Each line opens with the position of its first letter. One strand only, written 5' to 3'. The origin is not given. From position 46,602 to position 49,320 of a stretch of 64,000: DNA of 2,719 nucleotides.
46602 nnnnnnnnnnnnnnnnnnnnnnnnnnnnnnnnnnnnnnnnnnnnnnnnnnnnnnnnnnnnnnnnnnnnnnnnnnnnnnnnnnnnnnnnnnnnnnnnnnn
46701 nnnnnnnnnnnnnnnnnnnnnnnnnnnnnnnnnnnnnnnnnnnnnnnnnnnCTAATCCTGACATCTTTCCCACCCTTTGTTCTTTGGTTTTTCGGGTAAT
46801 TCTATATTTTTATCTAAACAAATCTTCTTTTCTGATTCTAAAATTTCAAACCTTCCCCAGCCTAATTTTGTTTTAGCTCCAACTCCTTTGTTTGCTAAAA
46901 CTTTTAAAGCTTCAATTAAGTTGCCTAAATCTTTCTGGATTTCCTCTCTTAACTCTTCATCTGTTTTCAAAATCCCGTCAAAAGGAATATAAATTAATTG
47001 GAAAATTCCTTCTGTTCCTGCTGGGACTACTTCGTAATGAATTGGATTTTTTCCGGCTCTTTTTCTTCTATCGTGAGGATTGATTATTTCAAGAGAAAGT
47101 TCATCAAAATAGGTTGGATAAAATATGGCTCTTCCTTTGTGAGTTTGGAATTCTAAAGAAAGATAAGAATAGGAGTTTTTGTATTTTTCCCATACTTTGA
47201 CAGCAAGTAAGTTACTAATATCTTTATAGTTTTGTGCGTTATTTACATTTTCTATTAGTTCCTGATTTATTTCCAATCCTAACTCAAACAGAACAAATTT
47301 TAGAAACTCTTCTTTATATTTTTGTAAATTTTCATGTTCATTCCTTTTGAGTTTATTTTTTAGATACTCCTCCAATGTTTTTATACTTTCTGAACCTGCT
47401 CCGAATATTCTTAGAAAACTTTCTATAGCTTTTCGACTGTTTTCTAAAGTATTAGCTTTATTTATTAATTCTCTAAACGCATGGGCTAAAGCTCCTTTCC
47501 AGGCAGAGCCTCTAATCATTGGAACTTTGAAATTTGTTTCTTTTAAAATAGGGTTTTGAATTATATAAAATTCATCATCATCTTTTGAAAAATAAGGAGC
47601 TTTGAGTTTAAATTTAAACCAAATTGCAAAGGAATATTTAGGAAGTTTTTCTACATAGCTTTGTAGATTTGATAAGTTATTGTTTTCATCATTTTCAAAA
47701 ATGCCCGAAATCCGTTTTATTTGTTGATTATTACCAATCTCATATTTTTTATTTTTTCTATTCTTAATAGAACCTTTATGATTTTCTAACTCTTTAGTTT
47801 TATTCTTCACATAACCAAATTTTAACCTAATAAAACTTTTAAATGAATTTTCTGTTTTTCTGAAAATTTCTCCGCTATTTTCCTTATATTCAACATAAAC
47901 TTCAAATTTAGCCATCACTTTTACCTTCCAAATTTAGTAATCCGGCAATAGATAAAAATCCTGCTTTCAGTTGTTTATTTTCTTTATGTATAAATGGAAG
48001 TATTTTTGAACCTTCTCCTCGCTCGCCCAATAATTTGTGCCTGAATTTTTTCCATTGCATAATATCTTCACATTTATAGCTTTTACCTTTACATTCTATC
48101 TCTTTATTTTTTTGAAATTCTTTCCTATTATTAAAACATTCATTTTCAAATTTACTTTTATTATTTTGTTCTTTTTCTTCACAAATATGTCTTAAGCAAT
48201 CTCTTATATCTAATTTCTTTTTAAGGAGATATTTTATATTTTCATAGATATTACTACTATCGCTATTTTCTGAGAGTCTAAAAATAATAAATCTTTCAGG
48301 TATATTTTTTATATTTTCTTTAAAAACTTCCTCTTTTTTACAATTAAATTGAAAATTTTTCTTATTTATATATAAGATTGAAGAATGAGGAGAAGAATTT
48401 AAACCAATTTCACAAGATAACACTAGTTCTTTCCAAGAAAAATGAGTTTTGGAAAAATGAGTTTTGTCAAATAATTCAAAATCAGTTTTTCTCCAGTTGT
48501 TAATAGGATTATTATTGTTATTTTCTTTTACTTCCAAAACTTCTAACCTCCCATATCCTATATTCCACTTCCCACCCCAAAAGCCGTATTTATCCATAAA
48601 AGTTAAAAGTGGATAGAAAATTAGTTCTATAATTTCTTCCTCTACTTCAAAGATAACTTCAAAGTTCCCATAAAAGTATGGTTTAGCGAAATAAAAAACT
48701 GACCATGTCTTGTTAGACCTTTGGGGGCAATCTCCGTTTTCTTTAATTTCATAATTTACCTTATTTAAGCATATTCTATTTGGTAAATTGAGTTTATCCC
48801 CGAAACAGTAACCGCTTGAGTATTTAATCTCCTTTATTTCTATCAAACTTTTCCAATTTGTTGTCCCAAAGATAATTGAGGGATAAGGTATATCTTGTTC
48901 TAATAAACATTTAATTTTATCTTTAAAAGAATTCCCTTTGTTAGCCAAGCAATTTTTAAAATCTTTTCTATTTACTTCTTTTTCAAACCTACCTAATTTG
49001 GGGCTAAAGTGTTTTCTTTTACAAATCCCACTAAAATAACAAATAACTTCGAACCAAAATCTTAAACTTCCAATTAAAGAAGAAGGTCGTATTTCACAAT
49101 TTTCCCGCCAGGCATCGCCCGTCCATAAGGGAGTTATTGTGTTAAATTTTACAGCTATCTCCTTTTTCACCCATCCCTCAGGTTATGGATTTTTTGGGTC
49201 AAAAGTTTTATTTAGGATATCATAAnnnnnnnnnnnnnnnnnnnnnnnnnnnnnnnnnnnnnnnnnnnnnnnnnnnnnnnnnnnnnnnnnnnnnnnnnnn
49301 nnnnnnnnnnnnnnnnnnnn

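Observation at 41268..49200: Foreign AT-rich island encoding a complete six-subunit Cmr-like (subtype III-C-like) effector with no adaptation, processing or signalling genes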

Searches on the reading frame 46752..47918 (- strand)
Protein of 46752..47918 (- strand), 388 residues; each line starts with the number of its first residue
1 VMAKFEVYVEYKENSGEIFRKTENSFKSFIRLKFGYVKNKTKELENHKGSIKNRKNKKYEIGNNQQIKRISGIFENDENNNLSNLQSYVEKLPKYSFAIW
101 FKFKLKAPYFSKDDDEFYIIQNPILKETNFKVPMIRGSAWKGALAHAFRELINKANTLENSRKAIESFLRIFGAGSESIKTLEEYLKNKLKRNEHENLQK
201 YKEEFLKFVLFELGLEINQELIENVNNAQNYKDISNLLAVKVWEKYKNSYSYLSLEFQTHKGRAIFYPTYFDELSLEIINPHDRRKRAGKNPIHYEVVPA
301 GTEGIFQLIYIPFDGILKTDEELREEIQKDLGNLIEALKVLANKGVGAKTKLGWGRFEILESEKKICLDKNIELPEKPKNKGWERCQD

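Call 6: search_protein_families(library=pfam, proteins=[window:46752-47918:-], max_evalue=0.1)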
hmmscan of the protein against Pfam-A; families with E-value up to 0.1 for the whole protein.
window:46752-47918:- (388 aa): 2 families
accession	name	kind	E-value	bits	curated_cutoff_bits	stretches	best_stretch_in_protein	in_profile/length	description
PF03787.20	RAMPs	-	3.4e-12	47.7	22.1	1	114-358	13-189/189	RAMP superfamily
PF07784.16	DUF1622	-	0.071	13.5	24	0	179-240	3-63/78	Protein of unknown function (DUF1622)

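Call 7: search_protein_families(library=ncbifam, proteins=[window:46752-47918:-], max_evalue=0.1)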
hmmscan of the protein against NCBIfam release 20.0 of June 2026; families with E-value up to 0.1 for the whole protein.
window:46752-47918:- (388 aa): 6 families
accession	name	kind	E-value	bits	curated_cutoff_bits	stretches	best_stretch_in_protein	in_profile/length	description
TIGR01898.1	cas_TM1791_cmr6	equivalog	3e-10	40.6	51.1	1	118-358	17-195/195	type III-B CRISPR module RAMP protein Cmr6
TIGR02582.1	cas7_TM1809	equivalog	5e-06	26.6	90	1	120-177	30-91/203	type III-A CRISPR-associated RAMP protein Csm3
TIGR02580.1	cas_RAMP_Cmr4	equivalog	0.0006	19.7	87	1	119-160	22-59/283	type III-B CRISPR module RAMP protein Cmr4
TIGR02581.1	cas_cyan_RAMP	equivalog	0.03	14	108.05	1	115-162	24-70/216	type III CRISPR-associated RAMP protein Csx7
NF009506.0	PRK12864.1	equivalog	0.06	13.8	106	0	45-106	23-83/89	YciI-like protein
NF052360.1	HolPasePseu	equivalog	0.067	12.8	280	0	159-227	34-102/218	histidinol-phosphatase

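Call 8: search_protein_families(library=padloc, proteins=[window:46752-47918:-], max_evalue=0.1)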
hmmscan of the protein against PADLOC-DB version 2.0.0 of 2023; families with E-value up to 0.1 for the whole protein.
window:46752-47918:- (388 aa): 22 families
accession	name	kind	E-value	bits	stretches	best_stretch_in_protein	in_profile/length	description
PDLC00988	Cmr6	-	2.5e-95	317.1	1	90-384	2-249/252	Cmr6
PDLC01535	Cmr6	-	1.9e-78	260.7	1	90-359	2-185/185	"CAS-III-B,CAS-III-C; effector_G7"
PDLC01452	Cmr6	-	6.7e-13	47.3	1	44-359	7-226/228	"CAS-III-B,CAS-III-C; effector_G7"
PDLC01274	Cmr6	-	1.2e-11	43.1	1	86-358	15-188/188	"CAS-III-B,CAS-III-C; effector_G7"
PDLC01442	Csm3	-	1.6e-09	35.9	1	117-363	29-184/208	"CAS-III-A,CAS-III-D; effector_G7"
PDLC00987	Cmr6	-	2.1e-09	35.7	1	119-358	51-213/213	Cmr6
PDLC01017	Csm3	-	4.2e-09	34.5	1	112-360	27-216/257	Csm3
PDLC01613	Csm3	-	2e-08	33.3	1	117-358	16-177/177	"CAS-III-A,CAS-III-D; effector_G7"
PDLC01297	Csm3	-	2e-08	32.4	2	120-181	29-88/198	"CAS-III-A,CAS-III-D; effector_G7"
PDLC00989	Cmr6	-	8.8e-07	27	1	44-359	22-261/264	Cmr6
PDLC01014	Csm3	-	1.3e-06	26.6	2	120-177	30-91/203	CRISPR type III-A/MTUBE-associated RAMP protein Csm3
PDLC01295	Cmr4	-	3.1e-06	25.6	1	119-174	21-64/256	"CAS-III-B,CAS-III-C; effector_G7"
PDLC01339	Csm3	-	3.8e-06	26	1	126-355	12-163/163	"CAS-III-A,CAS-III-D; effector_G7"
PDLC01441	Cmr4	-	1e-05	23.4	1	119-174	23-67/245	"CAS-III-B,CAS-III-C; effector_G7"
PDLC01015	Csm3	-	1.4e-05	24.3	1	122-355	18-178/178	Csm3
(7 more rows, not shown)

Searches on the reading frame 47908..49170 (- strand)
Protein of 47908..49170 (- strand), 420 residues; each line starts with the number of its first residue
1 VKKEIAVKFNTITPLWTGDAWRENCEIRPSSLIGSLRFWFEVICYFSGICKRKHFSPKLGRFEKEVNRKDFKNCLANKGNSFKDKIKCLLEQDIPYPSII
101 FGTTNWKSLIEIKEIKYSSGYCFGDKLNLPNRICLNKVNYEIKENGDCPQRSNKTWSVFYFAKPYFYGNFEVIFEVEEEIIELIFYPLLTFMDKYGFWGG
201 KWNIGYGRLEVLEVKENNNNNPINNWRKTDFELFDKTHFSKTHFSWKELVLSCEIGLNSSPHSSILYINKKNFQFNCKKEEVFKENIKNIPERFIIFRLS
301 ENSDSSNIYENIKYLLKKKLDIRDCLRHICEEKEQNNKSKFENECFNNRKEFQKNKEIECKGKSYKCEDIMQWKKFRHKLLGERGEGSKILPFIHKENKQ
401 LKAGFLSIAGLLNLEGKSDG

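Call 6: search_protein_families(library=pfam, proteins=[window:47908-49170:-], max_evalue=0.1)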
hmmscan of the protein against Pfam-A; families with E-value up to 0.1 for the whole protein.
window:47908-49170:- (420 aa): 1 family
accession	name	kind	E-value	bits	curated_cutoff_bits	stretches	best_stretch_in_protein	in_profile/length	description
PF03787.20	RAMPs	-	4.8e-19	70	22.1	1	8-210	1-189/189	RAMP superfamily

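Call 7: search_protein_families(library=ncbifam, proteins=[window:47908-49170:-], max_evalue=0.1)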
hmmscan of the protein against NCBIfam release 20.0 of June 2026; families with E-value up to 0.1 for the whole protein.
window:47908-49170:- (420 aa): 1 family
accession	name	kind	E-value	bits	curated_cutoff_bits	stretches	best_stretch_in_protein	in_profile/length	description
TIGR01894.1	cas_TM1795_cmr1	hypoth_equivalog_domain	6.4e-10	39.5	28.65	1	10-211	2-165/167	type III-B CRISPR module RAMP protein Cmr1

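Call 8: search_protein_families(library=padloc, proteins=[window:47908-49170:-], max_evalue=0.1)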
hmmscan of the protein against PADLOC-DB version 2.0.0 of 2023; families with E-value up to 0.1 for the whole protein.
window:47908-49170:- (420 aa): 8 families
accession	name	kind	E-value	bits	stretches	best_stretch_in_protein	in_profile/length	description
PDLC00977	Cmr1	-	2.9e-147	488.7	1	1-419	2-344/348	Cmr1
PDLC01564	Cmr1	-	2.5e-101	337.4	1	1-418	2-293/294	"CAS-III-B,CAS-III-C; effector_G7"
PDLC01016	Csm3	-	6e-19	67.2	1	9-210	3-189/189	Csm3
PDLC01270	Cmr1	-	3e-15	55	1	7-212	4-138/139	"CAS-III-B,CAS-III-C; effector_G7"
PDLC01445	Cmr1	-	6.8e-12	43.9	1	6-256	7-172/276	"CAS-III-B,CAS-III-C; effector_G7"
PDLC01613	Csm3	-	1.7e-08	33.6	1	8-210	1-177/177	"CAS-III-A,CAS-III-D; effector_G7"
PDLC01339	Csm3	-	6e-06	25.4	1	11-200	1-157/163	"CAS-III-A,CAS-III-D; effector_G7"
PDLC01111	Cmr1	-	0.0064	13.8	1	5-39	13-47/276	Cmr1gr7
